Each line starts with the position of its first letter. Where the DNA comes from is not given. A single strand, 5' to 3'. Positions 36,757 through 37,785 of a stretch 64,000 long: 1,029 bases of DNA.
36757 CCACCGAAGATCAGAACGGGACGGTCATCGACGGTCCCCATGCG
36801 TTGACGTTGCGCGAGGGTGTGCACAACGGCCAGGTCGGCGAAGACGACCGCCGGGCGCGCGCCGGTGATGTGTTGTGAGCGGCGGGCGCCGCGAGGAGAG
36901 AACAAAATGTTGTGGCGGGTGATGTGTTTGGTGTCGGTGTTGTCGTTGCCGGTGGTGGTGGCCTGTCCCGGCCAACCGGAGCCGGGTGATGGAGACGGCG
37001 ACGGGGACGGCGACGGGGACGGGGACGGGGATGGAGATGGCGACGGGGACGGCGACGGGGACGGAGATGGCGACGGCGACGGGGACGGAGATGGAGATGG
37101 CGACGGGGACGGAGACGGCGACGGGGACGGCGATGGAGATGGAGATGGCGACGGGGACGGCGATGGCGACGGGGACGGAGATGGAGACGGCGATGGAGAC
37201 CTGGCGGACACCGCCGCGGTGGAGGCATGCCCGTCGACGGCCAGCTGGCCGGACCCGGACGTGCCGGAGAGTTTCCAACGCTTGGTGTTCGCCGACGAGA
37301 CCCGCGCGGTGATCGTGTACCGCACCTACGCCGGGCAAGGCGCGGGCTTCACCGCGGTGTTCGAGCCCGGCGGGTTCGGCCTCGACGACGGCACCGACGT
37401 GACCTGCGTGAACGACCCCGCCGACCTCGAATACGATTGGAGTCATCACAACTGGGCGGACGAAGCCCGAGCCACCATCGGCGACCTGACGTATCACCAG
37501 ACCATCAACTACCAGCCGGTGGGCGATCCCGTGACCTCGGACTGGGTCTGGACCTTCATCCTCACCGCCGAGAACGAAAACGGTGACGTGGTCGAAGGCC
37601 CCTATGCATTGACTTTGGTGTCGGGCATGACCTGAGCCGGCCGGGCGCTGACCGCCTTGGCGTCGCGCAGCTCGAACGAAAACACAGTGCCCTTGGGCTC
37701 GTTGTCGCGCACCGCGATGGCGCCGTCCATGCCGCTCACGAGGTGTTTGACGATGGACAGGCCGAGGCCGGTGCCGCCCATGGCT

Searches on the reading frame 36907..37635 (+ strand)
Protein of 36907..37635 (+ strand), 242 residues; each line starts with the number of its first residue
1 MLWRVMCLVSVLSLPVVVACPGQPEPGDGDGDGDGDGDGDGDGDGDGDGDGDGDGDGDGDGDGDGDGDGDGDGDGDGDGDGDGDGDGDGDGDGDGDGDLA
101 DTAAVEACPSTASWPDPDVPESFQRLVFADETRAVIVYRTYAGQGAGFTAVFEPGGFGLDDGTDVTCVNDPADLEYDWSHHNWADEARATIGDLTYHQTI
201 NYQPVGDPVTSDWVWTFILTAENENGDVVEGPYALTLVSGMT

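Call 91: search_protein_families(library=ncbifam, proteins=[window:36907-37635:+], max_evalue=0.01)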
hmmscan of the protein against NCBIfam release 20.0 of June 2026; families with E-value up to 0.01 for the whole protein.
window:36907-37635:+ (242 aa): 5 families
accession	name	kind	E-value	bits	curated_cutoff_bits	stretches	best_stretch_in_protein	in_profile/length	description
NF000535.3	MSCRAMM_SdrC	exception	3e-07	28.9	1700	1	30-96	775-845/963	MSCRAMM family adhesin SdrC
NF012181.0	MSCRAMM_SdrD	exception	5.4e-07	27.4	2500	1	30-98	1215-1283/1379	MSCRAMM family adhesin SdrD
NF033845.1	MSCRAMM_ClfB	exception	1.7e-06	26.3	999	1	30-98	729-797/871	MSCRAMM family adhesin clumping factor ClfB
NF033609.2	MSCRAMM_ClfA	exception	2.7e-06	25.4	1150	1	30-97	665-742/934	MSCRAMM family adhesin clumping factor ClfA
NF033849.1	ser_rich_anae_1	subfamily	0.0034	14.8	650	1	12-95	225-312/1163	serine-rich protein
